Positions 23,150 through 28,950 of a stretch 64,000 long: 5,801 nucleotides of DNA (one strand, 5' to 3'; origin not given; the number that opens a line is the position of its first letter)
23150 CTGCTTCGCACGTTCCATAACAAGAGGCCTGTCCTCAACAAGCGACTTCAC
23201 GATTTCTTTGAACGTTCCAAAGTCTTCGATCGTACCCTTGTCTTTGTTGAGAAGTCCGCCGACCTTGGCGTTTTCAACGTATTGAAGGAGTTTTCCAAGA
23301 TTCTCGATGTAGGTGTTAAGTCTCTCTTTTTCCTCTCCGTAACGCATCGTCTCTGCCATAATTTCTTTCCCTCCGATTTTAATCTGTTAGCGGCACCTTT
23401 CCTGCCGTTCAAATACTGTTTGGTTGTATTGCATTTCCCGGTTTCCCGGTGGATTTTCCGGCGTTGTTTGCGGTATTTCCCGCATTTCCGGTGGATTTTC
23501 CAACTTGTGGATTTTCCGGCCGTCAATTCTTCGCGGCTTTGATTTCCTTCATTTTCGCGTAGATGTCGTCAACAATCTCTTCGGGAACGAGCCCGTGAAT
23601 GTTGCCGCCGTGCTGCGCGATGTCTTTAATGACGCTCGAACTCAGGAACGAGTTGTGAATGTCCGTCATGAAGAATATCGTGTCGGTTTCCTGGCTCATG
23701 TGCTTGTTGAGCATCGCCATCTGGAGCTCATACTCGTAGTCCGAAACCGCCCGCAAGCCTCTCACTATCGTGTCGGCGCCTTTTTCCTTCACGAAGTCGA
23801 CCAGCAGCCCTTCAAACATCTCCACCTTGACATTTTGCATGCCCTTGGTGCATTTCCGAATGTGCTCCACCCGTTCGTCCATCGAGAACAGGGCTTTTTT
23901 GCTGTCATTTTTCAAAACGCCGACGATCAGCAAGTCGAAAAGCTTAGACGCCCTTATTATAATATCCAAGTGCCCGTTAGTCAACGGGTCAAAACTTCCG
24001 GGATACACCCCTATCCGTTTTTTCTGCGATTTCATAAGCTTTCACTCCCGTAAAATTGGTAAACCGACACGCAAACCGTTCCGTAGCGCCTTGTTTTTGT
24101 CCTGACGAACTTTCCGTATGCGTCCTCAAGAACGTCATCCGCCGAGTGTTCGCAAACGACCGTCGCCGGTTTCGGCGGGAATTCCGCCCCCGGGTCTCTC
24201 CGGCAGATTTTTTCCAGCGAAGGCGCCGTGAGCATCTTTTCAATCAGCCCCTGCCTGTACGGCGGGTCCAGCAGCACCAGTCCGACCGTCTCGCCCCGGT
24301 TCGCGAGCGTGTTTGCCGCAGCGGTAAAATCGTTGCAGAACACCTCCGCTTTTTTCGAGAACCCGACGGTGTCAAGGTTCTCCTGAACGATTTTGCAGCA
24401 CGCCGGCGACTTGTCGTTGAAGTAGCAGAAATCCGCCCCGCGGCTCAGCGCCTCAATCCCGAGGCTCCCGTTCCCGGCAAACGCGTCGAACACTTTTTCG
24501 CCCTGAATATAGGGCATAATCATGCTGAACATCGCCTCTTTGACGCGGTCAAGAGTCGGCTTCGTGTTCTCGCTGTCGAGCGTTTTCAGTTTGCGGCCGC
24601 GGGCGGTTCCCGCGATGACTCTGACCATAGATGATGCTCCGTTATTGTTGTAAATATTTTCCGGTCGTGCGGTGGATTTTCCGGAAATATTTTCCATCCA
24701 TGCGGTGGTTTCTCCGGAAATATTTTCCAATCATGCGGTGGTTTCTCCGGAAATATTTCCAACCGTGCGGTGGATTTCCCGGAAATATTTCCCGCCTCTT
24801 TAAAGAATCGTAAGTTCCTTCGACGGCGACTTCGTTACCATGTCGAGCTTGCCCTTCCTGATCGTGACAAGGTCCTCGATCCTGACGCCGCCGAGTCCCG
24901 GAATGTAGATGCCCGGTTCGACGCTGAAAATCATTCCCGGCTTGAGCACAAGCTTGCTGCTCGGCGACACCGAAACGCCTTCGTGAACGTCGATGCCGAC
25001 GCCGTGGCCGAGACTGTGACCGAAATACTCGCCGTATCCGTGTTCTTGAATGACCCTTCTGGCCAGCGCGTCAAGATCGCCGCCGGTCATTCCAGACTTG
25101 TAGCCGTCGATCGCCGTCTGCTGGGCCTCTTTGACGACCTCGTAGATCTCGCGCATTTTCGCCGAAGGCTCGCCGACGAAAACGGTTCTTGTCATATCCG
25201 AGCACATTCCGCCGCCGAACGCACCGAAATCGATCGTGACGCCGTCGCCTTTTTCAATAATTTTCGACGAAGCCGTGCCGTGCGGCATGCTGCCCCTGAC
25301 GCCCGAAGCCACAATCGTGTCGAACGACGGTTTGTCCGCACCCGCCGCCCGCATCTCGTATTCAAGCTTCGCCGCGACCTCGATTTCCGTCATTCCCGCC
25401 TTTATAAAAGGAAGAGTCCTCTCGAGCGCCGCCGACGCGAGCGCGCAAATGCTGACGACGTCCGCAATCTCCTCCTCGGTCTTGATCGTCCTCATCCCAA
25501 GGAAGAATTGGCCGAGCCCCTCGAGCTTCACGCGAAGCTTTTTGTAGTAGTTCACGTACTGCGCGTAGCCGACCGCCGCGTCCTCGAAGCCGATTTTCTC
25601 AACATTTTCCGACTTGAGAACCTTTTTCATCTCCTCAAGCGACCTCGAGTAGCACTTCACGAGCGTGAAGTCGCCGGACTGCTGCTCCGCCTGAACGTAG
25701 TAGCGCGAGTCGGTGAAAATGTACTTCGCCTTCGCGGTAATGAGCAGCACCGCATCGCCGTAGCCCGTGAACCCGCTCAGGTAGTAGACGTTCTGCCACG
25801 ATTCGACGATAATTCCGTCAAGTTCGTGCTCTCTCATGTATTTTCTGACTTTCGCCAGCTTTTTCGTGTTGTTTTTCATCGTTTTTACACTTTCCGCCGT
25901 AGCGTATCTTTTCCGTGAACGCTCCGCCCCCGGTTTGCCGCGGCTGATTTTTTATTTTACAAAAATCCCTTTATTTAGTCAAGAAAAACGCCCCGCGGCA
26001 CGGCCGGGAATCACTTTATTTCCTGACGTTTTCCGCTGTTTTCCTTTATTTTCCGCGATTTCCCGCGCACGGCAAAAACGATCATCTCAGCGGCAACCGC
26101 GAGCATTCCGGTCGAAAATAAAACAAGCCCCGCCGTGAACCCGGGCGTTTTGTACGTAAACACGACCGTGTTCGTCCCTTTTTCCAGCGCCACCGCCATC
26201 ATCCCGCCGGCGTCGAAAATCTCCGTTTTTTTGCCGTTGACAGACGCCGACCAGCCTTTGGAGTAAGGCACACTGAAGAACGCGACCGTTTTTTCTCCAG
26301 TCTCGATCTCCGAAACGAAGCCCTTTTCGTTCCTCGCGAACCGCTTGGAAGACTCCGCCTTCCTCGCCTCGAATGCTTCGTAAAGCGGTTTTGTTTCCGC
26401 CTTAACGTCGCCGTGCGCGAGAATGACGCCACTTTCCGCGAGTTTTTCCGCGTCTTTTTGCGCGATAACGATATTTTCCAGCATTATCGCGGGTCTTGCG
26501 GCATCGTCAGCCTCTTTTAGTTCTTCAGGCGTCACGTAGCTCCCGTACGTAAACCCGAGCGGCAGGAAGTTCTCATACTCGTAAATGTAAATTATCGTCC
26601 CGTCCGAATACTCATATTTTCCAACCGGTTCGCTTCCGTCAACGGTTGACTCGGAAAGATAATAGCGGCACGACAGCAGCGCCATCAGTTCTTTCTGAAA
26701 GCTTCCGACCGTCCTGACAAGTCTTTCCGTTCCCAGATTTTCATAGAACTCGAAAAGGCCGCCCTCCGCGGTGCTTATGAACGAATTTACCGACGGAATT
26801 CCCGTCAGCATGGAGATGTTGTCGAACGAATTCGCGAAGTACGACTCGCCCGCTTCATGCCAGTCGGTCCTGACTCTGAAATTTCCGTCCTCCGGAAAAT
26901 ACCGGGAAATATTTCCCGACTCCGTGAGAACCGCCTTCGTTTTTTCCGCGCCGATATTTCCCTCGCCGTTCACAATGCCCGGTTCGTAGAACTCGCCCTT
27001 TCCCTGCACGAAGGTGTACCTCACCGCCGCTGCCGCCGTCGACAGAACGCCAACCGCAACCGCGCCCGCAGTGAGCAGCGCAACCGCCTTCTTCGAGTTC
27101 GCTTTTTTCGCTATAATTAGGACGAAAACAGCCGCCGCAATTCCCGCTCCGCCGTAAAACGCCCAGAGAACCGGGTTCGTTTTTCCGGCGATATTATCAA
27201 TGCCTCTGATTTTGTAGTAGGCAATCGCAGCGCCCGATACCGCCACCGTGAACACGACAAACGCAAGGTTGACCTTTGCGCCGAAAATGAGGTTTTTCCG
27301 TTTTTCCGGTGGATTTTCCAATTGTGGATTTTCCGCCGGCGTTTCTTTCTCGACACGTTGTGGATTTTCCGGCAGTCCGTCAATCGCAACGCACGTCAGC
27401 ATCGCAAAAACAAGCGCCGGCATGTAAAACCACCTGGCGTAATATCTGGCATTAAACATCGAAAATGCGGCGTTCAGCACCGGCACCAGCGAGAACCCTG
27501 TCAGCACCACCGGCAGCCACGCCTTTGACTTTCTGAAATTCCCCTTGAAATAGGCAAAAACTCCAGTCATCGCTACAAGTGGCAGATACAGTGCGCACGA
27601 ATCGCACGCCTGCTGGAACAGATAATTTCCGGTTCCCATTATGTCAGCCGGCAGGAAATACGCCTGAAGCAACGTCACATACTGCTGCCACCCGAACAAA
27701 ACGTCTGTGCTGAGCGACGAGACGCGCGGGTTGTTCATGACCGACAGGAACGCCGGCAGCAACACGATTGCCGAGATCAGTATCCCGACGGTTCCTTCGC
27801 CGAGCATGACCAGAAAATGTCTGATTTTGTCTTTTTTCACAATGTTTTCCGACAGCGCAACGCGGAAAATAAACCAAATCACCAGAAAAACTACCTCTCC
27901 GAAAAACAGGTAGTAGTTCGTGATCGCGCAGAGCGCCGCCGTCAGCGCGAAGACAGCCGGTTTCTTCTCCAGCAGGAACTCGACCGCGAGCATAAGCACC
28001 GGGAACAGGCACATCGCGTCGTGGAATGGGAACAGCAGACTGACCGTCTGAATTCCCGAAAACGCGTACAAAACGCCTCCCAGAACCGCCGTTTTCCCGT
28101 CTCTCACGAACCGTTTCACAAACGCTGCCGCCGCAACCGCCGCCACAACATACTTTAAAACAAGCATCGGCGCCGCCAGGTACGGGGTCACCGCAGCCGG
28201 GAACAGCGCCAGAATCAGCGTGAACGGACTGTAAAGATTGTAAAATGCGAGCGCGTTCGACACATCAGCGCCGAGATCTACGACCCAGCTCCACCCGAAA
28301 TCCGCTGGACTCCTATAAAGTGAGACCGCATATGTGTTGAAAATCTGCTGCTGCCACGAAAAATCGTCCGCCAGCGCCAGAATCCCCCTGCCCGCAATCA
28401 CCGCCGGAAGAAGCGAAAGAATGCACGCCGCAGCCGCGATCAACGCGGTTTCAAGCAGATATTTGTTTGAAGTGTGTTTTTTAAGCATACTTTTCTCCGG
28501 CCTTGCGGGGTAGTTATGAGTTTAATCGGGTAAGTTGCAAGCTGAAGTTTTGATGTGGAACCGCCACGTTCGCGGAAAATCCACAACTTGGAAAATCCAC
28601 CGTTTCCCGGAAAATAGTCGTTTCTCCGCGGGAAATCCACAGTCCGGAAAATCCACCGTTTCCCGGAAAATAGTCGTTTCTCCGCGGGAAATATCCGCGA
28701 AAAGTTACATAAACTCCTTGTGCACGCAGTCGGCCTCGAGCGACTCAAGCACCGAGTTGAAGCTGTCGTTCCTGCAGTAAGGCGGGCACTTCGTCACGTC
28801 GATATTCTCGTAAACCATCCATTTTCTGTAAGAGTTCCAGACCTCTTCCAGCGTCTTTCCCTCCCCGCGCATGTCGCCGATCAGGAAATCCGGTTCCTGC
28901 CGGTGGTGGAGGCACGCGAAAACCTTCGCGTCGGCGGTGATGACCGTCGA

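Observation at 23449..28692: Exact 11-mer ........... recurs 10 times in four clusters: an iteron-like dispersed repeat family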

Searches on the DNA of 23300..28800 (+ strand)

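Call 42: search_rna_families(source=window, start=23300, end=28800, threshold=evalue, max_evalue=1)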
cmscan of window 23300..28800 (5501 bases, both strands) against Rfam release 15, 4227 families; matches with E-value up to 1: 0.
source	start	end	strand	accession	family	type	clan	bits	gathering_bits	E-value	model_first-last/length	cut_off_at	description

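Call 43: search_dna_similar(query=window:28560-28700:+, collection=plasmids, mode=distant, max_evalue=0.01)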
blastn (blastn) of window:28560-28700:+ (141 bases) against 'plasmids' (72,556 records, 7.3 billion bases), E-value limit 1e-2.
No match.

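Call 44: search_dna_similar(query=window:28560-28700:+, collection=phages, mode=distant, max_evalue=0.01)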
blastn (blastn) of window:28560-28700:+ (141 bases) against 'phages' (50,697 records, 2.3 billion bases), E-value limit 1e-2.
No match.

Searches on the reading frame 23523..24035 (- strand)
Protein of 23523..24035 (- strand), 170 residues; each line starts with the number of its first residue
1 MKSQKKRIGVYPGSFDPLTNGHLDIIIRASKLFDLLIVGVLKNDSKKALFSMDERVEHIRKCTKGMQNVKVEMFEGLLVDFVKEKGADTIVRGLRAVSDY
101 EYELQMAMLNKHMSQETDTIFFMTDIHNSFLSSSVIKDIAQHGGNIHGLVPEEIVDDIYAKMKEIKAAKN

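Call 20: find_encoding_contigs(protein=window:23523-24035:-, flank=10000, max_places=10)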
Protein window:23523-24035:- (170 aa): 21 contigs read that carry it; 10 places shown.
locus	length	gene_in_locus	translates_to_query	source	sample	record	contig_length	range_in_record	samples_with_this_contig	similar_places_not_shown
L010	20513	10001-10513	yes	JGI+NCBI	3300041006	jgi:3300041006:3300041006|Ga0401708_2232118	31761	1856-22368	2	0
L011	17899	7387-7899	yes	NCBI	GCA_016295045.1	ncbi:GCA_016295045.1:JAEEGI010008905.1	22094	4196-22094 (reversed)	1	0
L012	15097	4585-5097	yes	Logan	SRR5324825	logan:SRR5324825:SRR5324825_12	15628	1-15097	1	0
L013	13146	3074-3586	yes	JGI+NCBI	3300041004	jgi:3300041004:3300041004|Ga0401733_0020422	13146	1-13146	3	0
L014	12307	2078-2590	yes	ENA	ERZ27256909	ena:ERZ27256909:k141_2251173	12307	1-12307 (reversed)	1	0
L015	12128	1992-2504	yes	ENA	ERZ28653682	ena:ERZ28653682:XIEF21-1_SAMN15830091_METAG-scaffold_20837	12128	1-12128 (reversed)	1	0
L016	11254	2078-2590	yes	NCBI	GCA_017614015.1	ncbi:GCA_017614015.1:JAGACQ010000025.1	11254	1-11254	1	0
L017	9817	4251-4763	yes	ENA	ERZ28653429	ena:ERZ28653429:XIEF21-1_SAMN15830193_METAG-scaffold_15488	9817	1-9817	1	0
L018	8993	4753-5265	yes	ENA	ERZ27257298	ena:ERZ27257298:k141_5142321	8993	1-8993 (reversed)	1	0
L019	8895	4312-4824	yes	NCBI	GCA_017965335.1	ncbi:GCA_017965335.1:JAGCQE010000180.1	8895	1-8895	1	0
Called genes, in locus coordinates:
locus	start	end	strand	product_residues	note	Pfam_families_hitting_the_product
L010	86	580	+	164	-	PF05198:IF3_N, PF00707:IF3_C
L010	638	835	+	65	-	PF01632:Ribosomal_L35p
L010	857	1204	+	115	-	PF00453:Ribosomal_L20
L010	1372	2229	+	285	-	PF22435:MRM3-like_sub_bind, PF00588:SpoU_methylase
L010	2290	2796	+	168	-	PF02810:SEC-C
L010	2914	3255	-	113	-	-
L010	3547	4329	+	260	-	PF01261:AP_endonuc_2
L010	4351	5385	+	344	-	PF04055:Radical_SAM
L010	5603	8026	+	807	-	PF09586:YfhO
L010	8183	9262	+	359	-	PF01321:Creatinase_N, PF00557:Peptidase_M24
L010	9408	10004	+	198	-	PF03602:Cons_hypoth95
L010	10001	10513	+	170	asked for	PF01467:CTP_transf_like, PF08218:Citrate_ly_lig (weak)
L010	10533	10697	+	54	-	-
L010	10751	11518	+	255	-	-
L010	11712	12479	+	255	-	PF20260:PUA_4, PF04452:Methyltrans_RNA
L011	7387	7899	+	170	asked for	PF01467:CTP_transf_like, PF08218:Citrate_ly_lig (weak)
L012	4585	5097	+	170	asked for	PF01467:CTP_transf_like, PF08218:Citrate_ly_lig (weak)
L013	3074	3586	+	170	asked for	PF01467:CTP_transf_like, PF08218:Citrate_ly_lig (weak)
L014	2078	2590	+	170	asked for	PF01467:CTP_transf_like, PF08218:Citrate_ly_lig (weak)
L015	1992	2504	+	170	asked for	PF01467:CTP_transf_like, PF08218:Citrate_ly_lig (weak)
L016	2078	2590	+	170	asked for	PF01467:CTP_transf_like, PF08218:Citrate_ly_lig (weak)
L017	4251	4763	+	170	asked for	PF01467:CTP_transf_like, PF08218:Citrate_ly_lig (weak)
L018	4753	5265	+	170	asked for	PF01467:CTP_transf_like, PF08218:Citrate_ly_lig (weak)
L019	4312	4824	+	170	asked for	PF01467:CTP_transf_like, PF08218:Citrate_ly_lig (weak)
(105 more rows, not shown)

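Call 69: list_cluster_members(proteins=[window:23523-24035:-, window:24800-25879:-, window:28705-29739:-])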
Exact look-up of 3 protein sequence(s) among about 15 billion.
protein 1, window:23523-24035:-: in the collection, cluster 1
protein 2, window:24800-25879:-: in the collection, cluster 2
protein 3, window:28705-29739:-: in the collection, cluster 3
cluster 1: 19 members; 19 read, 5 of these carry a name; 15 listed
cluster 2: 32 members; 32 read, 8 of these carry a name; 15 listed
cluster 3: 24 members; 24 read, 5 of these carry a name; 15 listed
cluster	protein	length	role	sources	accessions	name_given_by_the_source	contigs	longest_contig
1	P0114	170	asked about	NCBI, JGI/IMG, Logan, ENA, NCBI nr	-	-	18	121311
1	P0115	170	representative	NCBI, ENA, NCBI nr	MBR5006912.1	MAG: pantetheine-phosphate adenylyltransferase [Clostridia bacterium] | pantetheine-phosphate adenylyltransferase [Clostridia bacterium]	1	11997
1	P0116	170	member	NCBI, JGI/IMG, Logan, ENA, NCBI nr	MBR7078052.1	MAG: pantetheine-phosphate adenylyltransferase [Clostridia bacterium] | pantetheine-phosphate adenylyltransferase | pantetheine-phosphate adenylyltransferase [Clostridia bacterium]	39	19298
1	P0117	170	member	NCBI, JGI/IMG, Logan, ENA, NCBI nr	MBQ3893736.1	MAG: pantetheine-phosphate adenylyltransferase [Clostridia bacterium] | pantetheine-phosphate adenylyltransferase [Clostridia bacterium]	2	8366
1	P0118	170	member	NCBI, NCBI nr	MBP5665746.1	MAG: pantetheine-phosphate adenylyltransferase [Clostridia bacterium] | pantetheine-phosphate adenylyltransferase [Clostridia bacterium]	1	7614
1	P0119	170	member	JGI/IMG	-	pantetheine-phosphate adenylyltransferase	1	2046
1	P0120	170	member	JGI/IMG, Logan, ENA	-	-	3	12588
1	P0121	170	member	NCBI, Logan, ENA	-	-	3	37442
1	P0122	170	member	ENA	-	-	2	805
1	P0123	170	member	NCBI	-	-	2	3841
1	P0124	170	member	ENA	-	-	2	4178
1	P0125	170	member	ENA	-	-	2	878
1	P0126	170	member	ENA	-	-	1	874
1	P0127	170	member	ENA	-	-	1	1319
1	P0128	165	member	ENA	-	-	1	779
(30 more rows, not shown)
